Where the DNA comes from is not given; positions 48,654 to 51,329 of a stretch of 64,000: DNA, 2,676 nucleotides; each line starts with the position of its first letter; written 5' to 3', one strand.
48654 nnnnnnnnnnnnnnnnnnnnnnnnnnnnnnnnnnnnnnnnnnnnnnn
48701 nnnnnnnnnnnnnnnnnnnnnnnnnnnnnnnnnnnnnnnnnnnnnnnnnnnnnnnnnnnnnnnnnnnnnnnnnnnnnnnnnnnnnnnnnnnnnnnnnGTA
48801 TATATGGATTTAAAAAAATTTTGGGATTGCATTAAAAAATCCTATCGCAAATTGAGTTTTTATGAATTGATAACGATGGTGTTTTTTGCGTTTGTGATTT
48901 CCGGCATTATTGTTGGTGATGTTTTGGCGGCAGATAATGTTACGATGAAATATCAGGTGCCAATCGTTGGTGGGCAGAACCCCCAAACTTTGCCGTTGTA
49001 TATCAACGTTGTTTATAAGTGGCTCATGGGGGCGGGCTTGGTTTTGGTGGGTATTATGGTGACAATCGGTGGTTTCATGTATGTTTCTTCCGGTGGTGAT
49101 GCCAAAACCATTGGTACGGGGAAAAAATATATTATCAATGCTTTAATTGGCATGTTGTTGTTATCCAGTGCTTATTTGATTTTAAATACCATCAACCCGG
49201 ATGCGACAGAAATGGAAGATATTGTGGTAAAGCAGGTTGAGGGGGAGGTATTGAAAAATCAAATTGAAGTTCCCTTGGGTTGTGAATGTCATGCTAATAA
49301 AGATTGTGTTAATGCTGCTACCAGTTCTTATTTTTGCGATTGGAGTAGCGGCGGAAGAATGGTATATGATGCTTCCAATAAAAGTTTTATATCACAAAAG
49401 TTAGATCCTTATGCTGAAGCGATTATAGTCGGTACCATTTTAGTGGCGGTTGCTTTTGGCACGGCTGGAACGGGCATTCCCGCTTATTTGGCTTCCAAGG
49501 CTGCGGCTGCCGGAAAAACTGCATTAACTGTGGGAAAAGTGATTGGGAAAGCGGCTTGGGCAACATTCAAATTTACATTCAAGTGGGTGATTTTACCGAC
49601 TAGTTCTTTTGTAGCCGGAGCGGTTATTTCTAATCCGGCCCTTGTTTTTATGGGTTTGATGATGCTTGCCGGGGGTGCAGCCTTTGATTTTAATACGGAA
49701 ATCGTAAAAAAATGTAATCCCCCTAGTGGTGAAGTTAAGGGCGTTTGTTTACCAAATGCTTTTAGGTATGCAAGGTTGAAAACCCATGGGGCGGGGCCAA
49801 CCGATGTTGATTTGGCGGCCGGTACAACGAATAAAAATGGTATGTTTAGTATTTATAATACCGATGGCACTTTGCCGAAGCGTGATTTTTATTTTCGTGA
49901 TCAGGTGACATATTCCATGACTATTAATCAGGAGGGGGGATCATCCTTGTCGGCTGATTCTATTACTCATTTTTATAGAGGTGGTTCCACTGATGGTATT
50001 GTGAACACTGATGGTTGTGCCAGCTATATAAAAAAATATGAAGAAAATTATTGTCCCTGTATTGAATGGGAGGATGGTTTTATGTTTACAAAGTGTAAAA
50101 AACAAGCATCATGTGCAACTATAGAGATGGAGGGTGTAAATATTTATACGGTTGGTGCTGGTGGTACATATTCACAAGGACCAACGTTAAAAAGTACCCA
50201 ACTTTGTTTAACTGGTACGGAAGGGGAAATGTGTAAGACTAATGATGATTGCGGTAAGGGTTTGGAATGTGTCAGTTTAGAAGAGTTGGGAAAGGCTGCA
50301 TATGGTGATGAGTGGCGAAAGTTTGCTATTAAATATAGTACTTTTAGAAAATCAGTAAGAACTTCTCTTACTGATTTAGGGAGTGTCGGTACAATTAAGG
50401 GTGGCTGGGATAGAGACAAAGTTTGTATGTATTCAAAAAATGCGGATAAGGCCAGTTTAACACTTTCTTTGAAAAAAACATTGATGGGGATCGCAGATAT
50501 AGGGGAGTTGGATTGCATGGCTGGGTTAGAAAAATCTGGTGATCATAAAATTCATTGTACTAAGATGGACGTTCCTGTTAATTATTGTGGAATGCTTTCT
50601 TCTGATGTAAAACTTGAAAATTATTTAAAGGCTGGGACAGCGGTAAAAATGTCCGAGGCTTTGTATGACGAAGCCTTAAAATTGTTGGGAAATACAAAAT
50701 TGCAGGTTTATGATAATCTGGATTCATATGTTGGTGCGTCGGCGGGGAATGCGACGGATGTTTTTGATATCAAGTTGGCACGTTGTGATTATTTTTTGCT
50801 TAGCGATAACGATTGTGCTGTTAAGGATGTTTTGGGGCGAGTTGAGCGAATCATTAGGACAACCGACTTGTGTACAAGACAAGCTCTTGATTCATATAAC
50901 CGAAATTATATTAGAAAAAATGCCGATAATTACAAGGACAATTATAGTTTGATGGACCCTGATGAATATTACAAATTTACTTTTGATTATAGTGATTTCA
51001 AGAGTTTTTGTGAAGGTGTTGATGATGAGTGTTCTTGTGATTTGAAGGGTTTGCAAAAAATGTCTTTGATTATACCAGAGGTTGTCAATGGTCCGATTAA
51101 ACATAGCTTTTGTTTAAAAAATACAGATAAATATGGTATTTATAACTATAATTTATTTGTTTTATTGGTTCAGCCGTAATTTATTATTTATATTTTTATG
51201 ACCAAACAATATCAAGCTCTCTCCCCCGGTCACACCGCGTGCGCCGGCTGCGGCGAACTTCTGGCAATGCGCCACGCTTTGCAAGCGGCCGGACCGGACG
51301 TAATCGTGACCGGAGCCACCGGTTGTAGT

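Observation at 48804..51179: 791-aa cysteine-rich pilin-module protein inserted between porA and porB of the pyruvate/2-oxoacid:ferredoxin oxidoreductase operon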

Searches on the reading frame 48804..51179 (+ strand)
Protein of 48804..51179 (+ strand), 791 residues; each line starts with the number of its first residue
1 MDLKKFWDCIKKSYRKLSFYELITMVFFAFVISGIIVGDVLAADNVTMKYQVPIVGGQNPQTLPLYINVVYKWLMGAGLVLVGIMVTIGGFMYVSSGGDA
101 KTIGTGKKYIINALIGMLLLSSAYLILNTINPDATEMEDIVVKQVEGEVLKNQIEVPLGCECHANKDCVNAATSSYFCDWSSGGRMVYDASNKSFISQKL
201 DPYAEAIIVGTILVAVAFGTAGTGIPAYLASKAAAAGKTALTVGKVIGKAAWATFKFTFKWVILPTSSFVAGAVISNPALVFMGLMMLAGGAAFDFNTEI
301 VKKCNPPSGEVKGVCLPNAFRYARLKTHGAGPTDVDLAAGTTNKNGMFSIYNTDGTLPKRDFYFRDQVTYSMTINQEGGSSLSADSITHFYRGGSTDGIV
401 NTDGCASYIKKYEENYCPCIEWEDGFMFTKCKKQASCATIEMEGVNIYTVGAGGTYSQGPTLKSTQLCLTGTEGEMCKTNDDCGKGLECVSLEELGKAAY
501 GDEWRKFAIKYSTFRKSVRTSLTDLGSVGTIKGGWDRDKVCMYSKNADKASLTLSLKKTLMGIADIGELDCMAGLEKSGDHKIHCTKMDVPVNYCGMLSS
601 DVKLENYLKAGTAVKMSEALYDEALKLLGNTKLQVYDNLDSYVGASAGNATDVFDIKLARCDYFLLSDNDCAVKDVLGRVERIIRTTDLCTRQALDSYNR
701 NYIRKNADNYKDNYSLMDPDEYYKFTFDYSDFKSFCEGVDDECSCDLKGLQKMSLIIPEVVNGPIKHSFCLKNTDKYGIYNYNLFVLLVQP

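Call 3: search_protein_families(library=pfam, proteins=[window:48804-51179:+], max_evalue=0.01)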
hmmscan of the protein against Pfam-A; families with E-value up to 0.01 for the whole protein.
window:48804-51179:+ (791 aa): 1 family
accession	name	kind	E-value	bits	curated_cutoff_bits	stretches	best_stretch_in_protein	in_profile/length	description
PF18895.5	T4SS_pilin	-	4.6e-05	23.8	26.6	1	65-130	7-71/71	Type IV secretion system pilin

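Call 6: find_homologous_proteins(query=window:48804-51176:+, max_evalue=0.001)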
Query window:48804-51176:+ (791 aa): 8 proteins with E <= 0.001 among 8000 candidates.
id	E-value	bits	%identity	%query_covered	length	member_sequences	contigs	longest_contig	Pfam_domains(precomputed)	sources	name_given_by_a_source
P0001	0.0e+0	1821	100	100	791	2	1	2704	-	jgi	-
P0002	0.0e+0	1118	62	100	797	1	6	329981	PF18895.6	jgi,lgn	jgi:hypothetical protein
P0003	4.7e-188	645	65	60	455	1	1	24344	PF18895.6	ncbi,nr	ncbi:MAG TPA: pilin, partial [bacterium]|nr:pilin [bacterium]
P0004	6.7e-162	558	39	94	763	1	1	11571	PF18895.6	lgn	-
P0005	9.4e-67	244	35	67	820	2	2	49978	PF18895.6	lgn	-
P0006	5.9e-65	238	35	68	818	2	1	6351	PF18895.6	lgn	-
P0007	7.2e-65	238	33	67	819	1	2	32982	PF18895.6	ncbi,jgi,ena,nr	ncbi:MAG TPA: pilin [bacterium]|nr:pilin [bacterium]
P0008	4.0e-5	40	37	11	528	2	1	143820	-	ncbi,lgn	-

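Call 7: search_protein_families(library=ncbifam, proteins=[window:48804-51179:+], max_evalue=0.001)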
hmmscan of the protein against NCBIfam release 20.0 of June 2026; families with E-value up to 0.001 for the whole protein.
window:48804-51179:+ (791 aa): 0 families

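Call 8: find_encoding_contigs(protein=P0002, flank=8000, max_places=3)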
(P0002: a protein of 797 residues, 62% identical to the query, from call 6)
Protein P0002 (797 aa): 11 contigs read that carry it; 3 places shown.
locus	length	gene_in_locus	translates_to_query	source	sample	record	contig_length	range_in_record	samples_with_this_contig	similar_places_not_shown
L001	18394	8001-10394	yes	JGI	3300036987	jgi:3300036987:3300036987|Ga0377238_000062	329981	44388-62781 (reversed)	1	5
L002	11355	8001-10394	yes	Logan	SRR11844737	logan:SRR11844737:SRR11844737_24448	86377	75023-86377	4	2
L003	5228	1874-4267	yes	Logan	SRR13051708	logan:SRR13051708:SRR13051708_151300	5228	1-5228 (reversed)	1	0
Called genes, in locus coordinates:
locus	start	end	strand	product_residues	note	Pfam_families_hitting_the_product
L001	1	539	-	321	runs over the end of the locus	PF21694:DNA_pol3_delta_C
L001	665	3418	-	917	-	PF02739:5_3_exonuc_N, PF01367:5_3_exonuc, PF01612:DNA_pol_A_exo1, PF13482:RNase_H_2 (faint), PF22619:DNA_polI_exo1, PF00476:DNA_pol_A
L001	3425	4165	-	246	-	PF04452:Methyltrans_RNA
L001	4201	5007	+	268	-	PF02906:Fe_hyd_lg_C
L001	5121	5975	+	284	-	PF04932:Wzy_C (faint), PF13462:Thioredoxin_4, PF13098:Thioredoxin_2 (faint), PF01323:DSBA (faint)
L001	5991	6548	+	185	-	PF01558:POR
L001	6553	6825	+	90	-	PF12797:Fer4_2, PF00037:Fer4, PF13237:Fer4_10, PF14697:Fer4_21, PF12838:Fer4_7, PF13187:Fer4_9, PF00037:Fer4, PF12837:Fer4_6 (weak), +7 more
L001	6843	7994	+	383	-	PF01855:POR_N, PF17147:PFOR_II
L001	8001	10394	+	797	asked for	PF18895:T4SS_pilin (weak)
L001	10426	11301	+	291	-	PF02775:TPP_enzyme_C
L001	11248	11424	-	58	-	-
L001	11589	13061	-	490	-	PF01479:S4, PF00849:PseudoU_synth_2, PF00625:Guanylate_kin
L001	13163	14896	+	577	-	PF25990:Beta-barrel_YknX (weak), PF26002:Beta-barrel_AprE (weak), PF25989:YknX_C (weak)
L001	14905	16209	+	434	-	PF12704:MacB_PCD, PF02687:FtsX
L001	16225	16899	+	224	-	PF02463:SMC_N (faint), PF00005:ABC_tran, PF13304:AAA_21 (faint)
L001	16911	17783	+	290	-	PF00483:NTP_transferase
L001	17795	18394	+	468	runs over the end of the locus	PF01547:SBP_bac_1, PF13416:SBP_bac_8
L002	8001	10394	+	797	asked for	PF18895:T4SS_pilin (weak)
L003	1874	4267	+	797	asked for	PF18895:T4SS_pilin (weak)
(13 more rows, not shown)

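Call 9: find_encoding_contigs(protein=P0004, flank=8000, max_places=2)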
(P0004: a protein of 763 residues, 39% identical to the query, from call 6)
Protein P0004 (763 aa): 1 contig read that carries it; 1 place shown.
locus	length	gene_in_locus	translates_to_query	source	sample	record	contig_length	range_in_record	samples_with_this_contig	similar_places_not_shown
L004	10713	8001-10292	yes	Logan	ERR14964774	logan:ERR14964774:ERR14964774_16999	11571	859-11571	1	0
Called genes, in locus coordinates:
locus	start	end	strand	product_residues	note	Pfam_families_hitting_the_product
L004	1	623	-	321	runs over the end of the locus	PF21694:DNA_pol3_delta_C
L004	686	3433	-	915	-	PF02739:5_3_exonuc_N, PF13482:RNase_H_2 (faint), PF01367:5_3_exonuc, PF01612:DNA_pol_A_exo1, PF22619:DNA_polI_exo1, PF00476:DNA_pol_A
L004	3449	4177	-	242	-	PF04452:Methyltrans_RNA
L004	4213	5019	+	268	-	PF02906:Fe_hyd_lg_C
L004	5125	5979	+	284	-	PF04932:Wzy_C (weak), PF13462:Thioredoxin_4, PF13098:Thioredoxin_2 (faint), PF01323:DSBA (faint)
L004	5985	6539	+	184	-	PF01558:POR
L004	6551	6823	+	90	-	PF12797:Fer4_2, PF00037:Fer4, PF13237:Fer4_10, PF14697:Fer4_21, PF12838:Fer4_7, PF13187:Fer4_9 (weak), PF00037:Fer4, PF12837:Fer4_6 (weak), +5 more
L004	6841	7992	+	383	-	PF01855:POR_N, PF17147:PFOR_II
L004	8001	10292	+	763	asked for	PF18895:T4SS_pilin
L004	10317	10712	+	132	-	?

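Call 10: find_encoding_contigs(protein=P0005, flank=8000, max_places=2)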
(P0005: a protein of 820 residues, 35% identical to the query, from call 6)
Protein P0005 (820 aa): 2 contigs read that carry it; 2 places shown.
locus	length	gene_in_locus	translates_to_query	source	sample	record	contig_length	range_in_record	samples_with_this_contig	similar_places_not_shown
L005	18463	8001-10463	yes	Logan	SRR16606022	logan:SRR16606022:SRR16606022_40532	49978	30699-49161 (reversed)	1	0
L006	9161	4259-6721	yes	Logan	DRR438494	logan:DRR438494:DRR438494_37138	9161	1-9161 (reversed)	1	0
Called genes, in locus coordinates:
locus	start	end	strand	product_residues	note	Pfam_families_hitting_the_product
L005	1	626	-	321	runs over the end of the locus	PF21694:DNA_pol3_delta_C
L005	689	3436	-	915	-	PF02739:5_3_exonuc_N, PF13482:RNase_H_2 (faint), PF01367:5_3_exonuc, PF01612:DNA_pol_A_exo1, PF22619:DNA_polI_exo1, PF00476:DNA_pol_A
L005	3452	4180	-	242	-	PF04452:Methyltrans_RNA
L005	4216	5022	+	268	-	PF02906:Fe_hyd_lg_C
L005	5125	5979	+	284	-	PF04932:Wzy_C (weak), PF13462:Thioredoxin_4, PF13098:Thioredoxin_2 (faint), PF01323:DSBA (faint)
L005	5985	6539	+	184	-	PF01558:POR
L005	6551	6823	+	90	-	PF12797:Fer4_2, PF00037:Fer4, PF13237:Fer4_10, PF14697:Fer4_21, PF12838:Fer4_7, PF13187:Fer4_9 (weak), PF00037:Fer4, PF12837:Fer4_6 (weak), +5 more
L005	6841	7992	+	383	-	PF01855:POR_N, PF17147:PFOR_II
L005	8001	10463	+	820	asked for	PF18895:T4SS_pilin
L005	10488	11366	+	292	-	PF02775:TPP_enzyme_C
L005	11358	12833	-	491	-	PF01479:S4, PF00849:PseudoU_synth_2, PF00625:Guanylate_kin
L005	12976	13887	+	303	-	-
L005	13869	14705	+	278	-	PF25967:RND-MFP_C (faint), PF25954:Beta-barrel_RND_2 (weak), PF25990:Beta-barrel_YknX, PF26002:Beta-barrel_AprE, PF25989:YknX_C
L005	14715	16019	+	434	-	PF12704:MacB_PCD, PF02687:FtsX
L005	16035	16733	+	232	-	PF00005:ABC_tran, PF13304:AAA_21 (faint)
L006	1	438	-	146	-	?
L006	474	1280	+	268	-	PF02906:Fe_hyd_lg_C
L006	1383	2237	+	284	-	PF04932:Wzy_C (weak), PF13462:Thioredoxin_4, PF13098:Thioredoxin_2 (faint), PF01323:DSBA (faint)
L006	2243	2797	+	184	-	PF01558:POR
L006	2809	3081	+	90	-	PF12797:Fer4_2, PF00037:Fer4, PF13237:Fer4_10, PF14697:Fer4_21, PF12838:Fer4_7, PF13187:Fer4_9 (weak), PF00037:Fer4, PF12837:Fer4_6 (weak), +5 more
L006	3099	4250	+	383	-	PF01855:POR_N, PF17147:PFOR_II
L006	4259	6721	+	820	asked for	PF18895:T4SS_pilin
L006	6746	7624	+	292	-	PF02775:TPP_enzyme_C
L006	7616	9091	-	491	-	PF01479:S4, PF00849:PseudoU_synth_2, PF00625:Guanylate_kin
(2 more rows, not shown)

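Call 17: search_protein_families(library=pfam, alignment_id=A1, max_evalue=0.01)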
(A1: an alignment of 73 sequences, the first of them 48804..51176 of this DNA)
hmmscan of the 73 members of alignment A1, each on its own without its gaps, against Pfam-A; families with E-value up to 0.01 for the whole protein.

A. member 1, window:48804-51176:+ (791 aa): 1 family
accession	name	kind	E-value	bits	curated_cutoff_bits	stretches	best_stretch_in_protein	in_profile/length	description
PF18895.5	T4SS_pilin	-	4.6e-05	23.8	26.6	1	65-130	7-71/71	Type IV secretion system pilin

B. families by the number of members that match (of 73 scanned): 43 families (the first 25 are shown)
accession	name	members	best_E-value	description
PF18895.5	T4SS_pilin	41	9.2e-10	Type IV secretion system pilin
PF05016.21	ParE_toxin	4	3.8e-06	ParE toxin of type II toxin-antitoxin system, parDE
PF10049.14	DUF2283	3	0.00015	Protein of unknown function (DUF2283)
PF00483.29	NTP_transferase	2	1.8e-53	Nucleotidyl transferase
PF15738.11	YafQ_toxin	2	1.7e-09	Bacterial toxin of type II toxin-antitoxin system, YafQ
PF18896.5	SLT_3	2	3.1e-08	Lysozyme like domain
PF12804.13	NTP_transf_3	2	1.7e-06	MobA-like NTP transferase domain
PF05015.19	HigB-like_toxin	2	4e-06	RelE-like toxin of type II toxin-antitoxin system HigB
PF24732.2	ParE_like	2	0.00015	ParE-like toxin domain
PF06769.20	YoeB_toxin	2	0.00039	YoeB-like toxin of bacterial type II toxin-antitoxin system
PF09339.16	HTH_IclR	2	0.00092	IclR helix-turn-helix domain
PF02604.26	PhdYeFM_antitox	2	0.0031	Antitoxin Phd_YefM, type II toxin-antitoxin system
PF16363.11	GDP_Man_Dehyd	1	5.5e-94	GDP-mannose 4,6 dehydratase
PF01370.27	Epimerase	1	8.3e-69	NAD dependent epimerase/dehydratase family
PF13635.12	DUF4143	1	1.7e-42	Domain of unknown function (DUF4143)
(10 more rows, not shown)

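Call 31: predict_structure(alignment_id=A2)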
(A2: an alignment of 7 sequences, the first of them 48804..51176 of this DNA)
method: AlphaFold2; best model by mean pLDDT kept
length: 791 residues; sequences in the alignment: 7
mean_pLDDT: 37.9   pTM: 0.32
mean pLDDT of the five models: 37.9, 37.5, 34.6, 34.3, 33.7
residues with pLDDT >= 90: 0; 70-90: 6; 50-70: 136; < 50: 649
segments of 3 or more residues with pLDDT < 50: 1-156, 169-176, 181-312, 316-432, 440-466, 517-533, 545-549, 557-617, 623-687, 716-724, 748-791
pLDDT, mean of each block of 10 residues (from residue 1): 35 36 41 33 24 24 34 40 43 42 41 44 38 29 22 44 53 45 28 27 32 29 26 26 24 21 22 26 26 27 44 46 29 24 24 29 26 28 28 26 34 41 35 51 37 31 46 62 64 65 61 50 35 57 50 48 37 42 41 41 35 42 44 29 31 35 30 25 41 62 58 48 51 64 52 41 35 30 26 25
secondary structure, 60 per line:
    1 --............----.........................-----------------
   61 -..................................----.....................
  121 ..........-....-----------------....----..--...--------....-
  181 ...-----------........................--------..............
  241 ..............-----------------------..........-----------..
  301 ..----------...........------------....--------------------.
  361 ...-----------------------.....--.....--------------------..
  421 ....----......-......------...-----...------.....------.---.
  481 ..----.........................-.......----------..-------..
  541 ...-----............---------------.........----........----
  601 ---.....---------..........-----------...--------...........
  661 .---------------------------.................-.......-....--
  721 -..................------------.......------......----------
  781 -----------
elements in order (helices of 4 or more, strands of 3 or more residues): H3-14 H19-43 H62-95 H100-130 H132-135 E153-156 E176-179 H195-218 H227-254 H278-287 E299-302 E313-317 H318-323 H336-339 H360-363 E387-391 E394-398 E419-424 E429-434 E436-441 E448-450 E456-458 E465-469 E487-491 H492-511 H513-519 E539-543 H549-560 E576-584 E589-596 H604-608 H618-627 H650-661 H689-705 H707-713 E715-718 E722-728 H729-739 E752-758 H765-770

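Call 74: search_solved_structures(query=window:49206-51176:+, max_evalue=1)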
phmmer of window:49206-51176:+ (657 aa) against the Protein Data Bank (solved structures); distinct sequences matched with E-value up to 1: 1.
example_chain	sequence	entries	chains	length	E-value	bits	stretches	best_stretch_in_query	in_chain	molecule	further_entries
5bzw_B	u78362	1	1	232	0.55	11.6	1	37-107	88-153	2B3 HIV Antibody heavy chain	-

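Call 75: search_protein_families(library=phrogs, proteins=[window:48804-51176:+], max_evalue=0.01)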
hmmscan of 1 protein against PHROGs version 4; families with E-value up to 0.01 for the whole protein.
window:48804-51176:+ (791 aa): 0 families

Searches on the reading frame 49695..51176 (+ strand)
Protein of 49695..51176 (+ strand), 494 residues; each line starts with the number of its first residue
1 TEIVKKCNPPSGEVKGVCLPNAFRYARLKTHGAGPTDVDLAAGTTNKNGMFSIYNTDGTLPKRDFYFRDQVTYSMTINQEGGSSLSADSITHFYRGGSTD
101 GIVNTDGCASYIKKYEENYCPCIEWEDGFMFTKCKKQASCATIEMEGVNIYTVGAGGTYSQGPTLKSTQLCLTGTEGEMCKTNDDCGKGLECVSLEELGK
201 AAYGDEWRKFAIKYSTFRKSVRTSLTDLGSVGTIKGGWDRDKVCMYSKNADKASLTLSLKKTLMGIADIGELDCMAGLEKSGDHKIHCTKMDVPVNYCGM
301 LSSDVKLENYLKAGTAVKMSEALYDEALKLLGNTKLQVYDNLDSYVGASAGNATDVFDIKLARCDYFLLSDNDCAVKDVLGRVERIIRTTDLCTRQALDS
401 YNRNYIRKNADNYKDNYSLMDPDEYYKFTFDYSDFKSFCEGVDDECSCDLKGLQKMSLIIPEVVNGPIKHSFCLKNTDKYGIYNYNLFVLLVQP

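Call 33: search_protein_representatives(protein=window:49695-51176:+)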
Query: 494 residues. Proteins with E-value up to 0.001 (for the whole library): 6; up to 1e-10: 3; up to 1e-30: 3. The best 6 are listed.
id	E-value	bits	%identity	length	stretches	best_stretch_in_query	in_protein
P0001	0.0e+00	1145.0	100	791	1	1-494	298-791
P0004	5.2e-62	226.6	37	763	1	1-458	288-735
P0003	3.6e-41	157.8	54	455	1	3-147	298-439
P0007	1.0e-07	47.4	32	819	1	9-249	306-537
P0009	1.8e-07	46.6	31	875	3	93-344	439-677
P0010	2.2e-05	39.8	42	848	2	92-196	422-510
